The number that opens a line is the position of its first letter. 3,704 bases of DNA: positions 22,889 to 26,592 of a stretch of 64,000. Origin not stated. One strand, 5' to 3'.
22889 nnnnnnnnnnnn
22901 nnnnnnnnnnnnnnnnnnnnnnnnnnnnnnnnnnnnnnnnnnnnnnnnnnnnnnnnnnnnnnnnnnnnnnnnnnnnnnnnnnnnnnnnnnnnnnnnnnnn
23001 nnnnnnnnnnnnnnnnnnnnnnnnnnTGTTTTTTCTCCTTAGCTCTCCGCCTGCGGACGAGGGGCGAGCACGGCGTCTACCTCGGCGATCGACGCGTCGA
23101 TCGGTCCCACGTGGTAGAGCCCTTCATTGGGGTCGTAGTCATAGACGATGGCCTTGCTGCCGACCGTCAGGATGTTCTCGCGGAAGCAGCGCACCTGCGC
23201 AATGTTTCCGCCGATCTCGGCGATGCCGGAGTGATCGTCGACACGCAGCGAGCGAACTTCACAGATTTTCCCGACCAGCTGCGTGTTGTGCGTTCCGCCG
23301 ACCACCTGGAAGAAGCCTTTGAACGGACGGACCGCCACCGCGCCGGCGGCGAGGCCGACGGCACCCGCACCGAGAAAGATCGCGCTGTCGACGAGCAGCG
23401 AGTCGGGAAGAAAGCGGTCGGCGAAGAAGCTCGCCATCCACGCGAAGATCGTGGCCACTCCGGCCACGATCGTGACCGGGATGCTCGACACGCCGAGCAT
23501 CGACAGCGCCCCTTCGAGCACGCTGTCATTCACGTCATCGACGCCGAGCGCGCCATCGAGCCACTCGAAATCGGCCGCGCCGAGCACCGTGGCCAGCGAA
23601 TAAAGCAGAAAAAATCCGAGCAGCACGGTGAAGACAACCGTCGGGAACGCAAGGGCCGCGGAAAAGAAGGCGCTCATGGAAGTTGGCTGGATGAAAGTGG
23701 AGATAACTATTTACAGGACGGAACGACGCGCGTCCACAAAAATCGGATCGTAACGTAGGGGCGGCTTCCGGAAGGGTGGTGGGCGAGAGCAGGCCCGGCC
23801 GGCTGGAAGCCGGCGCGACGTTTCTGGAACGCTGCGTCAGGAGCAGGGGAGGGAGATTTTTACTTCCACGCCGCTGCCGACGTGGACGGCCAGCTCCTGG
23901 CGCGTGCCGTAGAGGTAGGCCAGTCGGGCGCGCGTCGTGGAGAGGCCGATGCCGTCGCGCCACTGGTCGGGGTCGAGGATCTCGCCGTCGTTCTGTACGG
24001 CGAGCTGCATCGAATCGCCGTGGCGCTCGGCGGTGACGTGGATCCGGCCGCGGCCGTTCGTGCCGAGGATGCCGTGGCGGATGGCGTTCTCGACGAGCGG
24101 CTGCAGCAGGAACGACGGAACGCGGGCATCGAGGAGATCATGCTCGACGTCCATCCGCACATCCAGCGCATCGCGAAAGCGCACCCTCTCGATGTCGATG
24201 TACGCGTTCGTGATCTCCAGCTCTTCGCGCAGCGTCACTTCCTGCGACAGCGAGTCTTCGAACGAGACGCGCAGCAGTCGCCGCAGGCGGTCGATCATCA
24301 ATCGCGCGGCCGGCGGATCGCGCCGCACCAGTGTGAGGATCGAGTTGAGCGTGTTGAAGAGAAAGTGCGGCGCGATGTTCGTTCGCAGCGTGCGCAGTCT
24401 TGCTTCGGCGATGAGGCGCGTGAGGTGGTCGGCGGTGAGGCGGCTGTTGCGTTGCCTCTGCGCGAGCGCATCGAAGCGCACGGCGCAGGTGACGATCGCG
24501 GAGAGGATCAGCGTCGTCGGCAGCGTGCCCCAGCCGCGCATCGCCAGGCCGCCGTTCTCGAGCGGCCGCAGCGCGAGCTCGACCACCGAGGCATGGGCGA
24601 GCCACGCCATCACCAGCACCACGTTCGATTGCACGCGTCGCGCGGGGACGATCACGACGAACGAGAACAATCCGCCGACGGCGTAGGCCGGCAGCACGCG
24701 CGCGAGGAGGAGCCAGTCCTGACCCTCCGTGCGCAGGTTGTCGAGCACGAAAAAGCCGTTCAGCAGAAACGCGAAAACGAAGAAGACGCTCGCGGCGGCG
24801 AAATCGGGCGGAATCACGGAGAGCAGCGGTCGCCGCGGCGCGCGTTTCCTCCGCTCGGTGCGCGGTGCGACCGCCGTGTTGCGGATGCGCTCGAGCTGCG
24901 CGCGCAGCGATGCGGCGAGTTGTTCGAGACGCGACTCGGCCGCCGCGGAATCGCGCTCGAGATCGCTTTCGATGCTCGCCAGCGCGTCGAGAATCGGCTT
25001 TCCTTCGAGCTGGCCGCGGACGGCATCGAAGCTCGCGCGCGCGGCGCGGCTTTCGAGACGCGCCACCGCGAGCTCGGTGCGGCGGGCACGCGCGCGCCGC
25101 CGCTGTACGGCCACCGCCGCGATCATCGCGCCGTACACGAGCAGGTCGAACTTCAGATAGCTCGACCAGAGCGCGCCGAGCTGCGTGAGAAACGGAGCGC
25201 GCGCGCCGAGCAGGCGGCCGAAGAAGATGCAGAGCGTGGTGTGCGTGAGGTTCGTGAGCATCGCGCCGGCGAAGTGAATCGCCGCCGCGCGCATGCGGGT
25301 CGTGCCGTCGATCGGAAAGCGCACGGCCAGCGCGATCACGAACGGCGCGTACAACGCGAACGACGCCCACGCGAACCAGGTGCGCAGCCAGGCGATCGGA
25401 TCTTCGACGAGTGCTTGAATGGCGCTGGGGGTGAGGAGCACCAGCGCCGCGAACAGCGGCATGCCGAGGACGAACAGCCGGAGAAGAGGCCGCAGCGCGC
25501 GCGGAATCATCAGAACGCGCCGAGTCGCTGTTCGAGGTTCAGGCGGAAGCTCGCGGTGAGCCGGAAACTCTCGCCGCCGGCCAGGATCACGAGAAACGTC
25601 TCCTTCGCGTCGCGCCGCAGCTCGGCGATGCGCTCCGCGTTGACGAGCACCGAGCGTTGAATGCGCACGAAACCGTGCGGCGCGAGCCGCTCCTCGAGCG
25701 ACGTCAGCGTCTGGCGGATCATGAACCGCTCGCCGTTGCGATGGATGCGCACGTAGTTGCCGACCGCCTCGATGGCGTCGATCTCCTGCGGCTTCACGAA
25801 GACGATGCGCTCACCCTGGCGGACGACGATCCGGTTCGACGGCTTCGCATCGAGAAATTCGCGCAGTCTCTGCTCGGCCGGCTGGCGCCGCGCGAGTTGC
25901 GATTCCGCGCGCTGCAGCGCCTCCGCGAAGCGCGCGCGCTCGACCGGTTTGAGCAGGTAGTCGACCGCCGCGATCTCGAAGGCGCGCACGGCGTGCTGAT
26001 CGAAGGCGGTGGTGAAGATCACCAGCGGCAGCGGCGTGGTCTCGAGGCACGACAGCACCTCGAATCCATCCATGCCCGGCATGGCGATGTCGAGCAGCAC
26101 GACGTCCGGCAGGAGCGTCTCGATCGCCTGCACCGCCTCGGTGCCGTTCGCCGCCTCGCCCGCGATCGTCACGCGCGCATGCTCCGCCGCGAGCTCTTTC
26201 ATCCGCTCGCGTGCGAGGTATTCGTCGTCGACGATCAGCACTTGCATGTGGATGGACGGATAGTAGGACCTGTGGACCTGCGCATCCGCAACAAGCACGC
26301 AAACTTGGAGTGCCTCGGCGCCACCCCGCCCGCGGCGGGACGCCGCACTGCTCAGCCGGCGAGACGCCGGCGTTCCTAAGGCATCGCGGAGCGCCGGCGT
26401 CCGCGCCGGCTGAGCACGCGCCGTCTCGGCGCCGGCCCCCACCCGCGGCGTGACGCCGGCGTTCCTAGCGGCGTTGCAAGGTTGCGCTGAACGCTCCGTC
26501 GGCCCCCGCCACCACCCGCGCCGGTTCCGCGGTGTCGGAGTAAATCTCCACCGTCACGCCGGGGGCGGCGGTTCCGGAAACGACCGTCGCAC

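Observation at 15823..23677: NfeD-flotillin operon extended by a 1713-aa coiled-coil AAA+ protein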

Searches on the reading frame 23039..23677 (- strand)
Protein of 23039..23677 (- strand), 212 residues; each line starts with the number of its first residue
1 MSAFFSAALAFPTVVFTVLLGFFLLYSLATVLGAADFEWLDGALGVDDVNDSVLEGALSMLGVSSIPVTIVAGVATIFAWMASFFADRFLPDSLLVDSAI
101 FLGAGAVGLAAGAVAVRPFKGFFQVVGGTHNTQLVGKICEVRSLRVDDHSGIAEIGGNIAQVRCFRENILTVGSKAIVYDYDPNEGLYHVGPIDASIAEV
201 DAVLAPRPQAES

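Call 6: search_protein_families(library=pfam, proteins=[window:23039-23677:-], max_evalue=0.01)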
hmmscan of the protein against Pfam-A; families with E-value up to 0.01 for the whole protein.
window:23039-23677:- (212 aa): 0 families

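Call 7: search_protein_families(library=ncbifam, proteins=[window:23039-23677:-], max_evalue=0.01)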
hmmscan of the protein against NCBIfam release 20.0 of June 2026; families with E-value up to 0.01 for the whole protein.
window:23039-23677:- (212 aa): 1 family
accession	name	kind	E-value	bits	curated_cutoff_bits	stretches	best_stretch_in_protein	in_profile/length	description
NF007947.0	PRK10666.1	equivalog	0.0027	16.7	657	1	68-174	255-358/428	ammonium transporter AmtB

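Call 9: search_protein_families(library=pfam, proteins=[window:23039-23677:-], max_evalue=10)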
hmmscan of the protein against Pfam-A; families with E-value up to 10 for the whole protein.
window:23039-23677:- (212 aa): 1 family
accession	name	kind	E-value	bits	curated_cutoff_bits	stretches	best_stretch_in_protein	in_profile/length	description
PF04893.22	Yip1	-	1.3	9.3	28.6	1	4-116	55-144/173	Yip1 domain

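Call 22: search_protein_families(library=padloc, proteins=[window:23039-23677:-], max_evalue=0.01)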
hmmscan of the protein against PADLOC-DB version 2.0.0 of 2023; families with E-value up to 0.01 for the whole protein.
window:23039-23677:- (212 aa): 0 families

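Call 59: search_protein_families(library=pfam, alignment_id=A5, max_evalue=0.01)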
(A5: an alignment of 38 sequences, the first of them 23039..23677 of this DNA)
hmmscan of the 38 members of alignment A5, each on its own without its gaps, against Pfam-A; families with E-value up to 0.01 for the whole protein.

A. member 1, window:23039-23677:- (212 aa): 0 families

B. families by the number of members that match (of 38 scanned): 3 families
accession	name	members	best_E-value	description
PF22807.2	TrAA12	1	1.4e-05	TrAA12-like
PF21001.2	YqiJ_N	1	8.3e-05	Inner membrane protein YqiJ, N-terminal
PF05354.17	Phage_attach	1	0.0079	Phage Head-Tail Attachment protein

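Call 60: search_solved_structures(query=A5, max_evalue=1)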
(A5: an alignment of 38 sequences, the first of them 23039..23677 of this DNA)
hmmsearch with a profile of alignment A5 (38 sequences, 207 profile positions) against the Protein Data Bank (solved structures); distinct sequences matched with E-value up to 1: 6.
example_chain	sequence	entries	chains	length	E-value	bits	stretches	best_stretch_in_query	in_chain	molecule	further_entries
8h8j_C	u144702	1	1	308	0.046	16.4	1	8-90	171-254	G-protein coupled receptor 35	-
8q73_A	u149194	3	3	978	0.25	14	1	66-141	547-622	Copper-transporting ATPase HMA4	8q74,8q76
6xxd_A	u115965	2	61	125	0.53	12.9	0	44-88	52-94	PilA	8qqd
8q75_A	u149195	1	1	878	0.8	12.3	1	66-141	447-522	Copper-transporting ATPase HMA4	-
8iuf_E3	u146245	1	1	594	0.88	12.2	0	171-205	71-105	NDUEG3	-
1lgq_A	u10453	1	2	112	0.95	12.1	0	136-198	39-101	cell cycle checkpoint protein CHFR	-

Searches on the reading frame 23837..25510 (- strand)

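Call 6: search_protein_families(library=pfam, proteins=[window:23837-25510:-], max_evalue=0.01)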
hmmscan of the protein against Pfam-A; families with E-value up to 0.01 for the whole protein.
window:23837-25510:- (557 aa): 2 families
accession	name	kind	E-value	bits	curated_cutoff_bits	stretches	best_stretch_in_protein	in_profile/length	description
PF06580.19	His_kinase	-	1.8e-24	86.2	25.2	1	370-448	1-80/81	Histidine kinase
PF02518.31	HATPase_c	-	2.7e-05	25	26.4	1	468-555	9-108/111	Histidine kinase-, DNA gyrase B-, and HSP90-like ATPase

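Call 7: search_protein_families(library=ncbifam, proteins=[window:23837-25510:-], max_evalue=0.01)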
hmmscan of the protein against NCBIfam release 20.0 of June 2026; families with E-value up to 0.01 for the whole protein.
window:23837-25510:- (557 aa): 2 families
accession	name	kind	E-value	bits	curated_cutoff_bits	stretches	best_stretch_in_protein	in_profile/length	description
NF008649.0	PRK11644.1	equivalog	7e-05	21.8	408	1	469-555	417-495/499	signal transduction histidine-protein kinase/phosphatase UhpB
NF008312.0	PRK11100.1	equivalog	0.0019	17.1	356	1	404-511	306-412/477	two-component system sensor histidine kinase CreC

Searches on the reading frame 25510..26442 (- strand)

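Call 6: search_protein_families(library=pfam, proteins=[window:25510-26442:-], max_evalue=0.01)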
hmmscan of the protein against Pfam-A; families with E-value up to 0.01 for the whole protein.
window:25510-26442:- (310 aa): 2 families
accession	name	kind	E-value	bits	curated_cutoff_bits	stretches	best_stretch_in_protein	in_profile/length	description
PF00072.30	Response_reg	-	2.8e-23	82.6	30.2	1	68-176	1-110/111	Response regulator receiver domain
PF04397.21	LytTR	-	9.6e-21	74.3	22.6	1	212-306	2-96/98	LytTr DNA-binding domain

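Call 7: search_protein_families(library=ncbifam, proteins=[window:25510-26442:-], max_evalue=0.01)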
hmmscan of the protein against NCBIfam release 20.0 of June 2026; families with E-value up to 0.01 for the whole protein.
window:25510-26442:- (310 aa): 101 families (the best 25 are shown)
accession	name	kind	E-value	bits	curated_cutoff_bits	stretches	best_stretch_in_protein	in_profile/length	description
NF008677.0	PRK11697.1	equivalog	1.6e-48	165.1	246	1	66-308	2-236/238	two-component system response regulator BtsR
NF010684.1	PRK14084.1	equivalog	4.1e-34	118.5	375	1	66-308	1-253/254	response regulator transcription factor LytR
NF001965.0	PRK00742.1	subfamily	3e-24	85.9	293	1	65-189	3-129/357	chemotaxis-specific protein-glutamate methyltransferase CheB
NF009206.0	PRK12555.1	subfamily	1.7e-20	73.3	342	1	66-183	1-120/340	chemotaxis-specific protein-glutamate methyltransferase CheB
NF007935.0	PRK10651.1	equivalog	3.6e-19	68.8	250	1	66-180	7-124/216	two-component system response regulator NarL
TIGR02875.1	spore_0_A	equivalog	3.2e-17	62.7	200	1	66-182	3-124/262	sporulation transcription factor Spo0A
NF007135.0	PRK09581.1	equivalog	8.4e-17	61.1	474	2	67-170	4-110/457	PleD family two-component system response regulator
NF008469.0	PRK11361.1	equivalog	3.7e-15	55.6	714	1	66-185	5-125/461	acetoacetate metabolism transcriptional regulator AtoC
NF011896.0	PRK15369.1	equivalog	6.8e-15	55.2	242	1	65-179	3-120/211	two component system response regulator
NF041367.1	CheY_Halo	equivalog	2.3e-14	53.7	200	1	68-177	1-111/114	chemotaxis protein CheY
TIGR01387.1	cztR_silR_copR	subfamily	2.9e-14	53.2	279.2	1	68-216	1-149/218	heavy metal response regulator transcription factor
NF040689.1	MtrAB_MtrA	equivalog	4.6e-14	52.3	300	1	68-226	1-157/219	MtrAB system response regulator MtrA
NF045505.1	RR_RssB_Pseudo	equivalog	1.7e-13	50.4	700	1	65-199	5-140/394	two-component system response regulator RssB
NF007708.0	PRK10403.1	equivalog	2.4e-13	50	343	1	65-179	6-124/215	nitrate/nitrite response regulator protein NarP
NF008567.0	PRK11517.1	equivalog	6.2e-13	48.6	353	1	66-216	1-149/223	response regulator transcription factor HprR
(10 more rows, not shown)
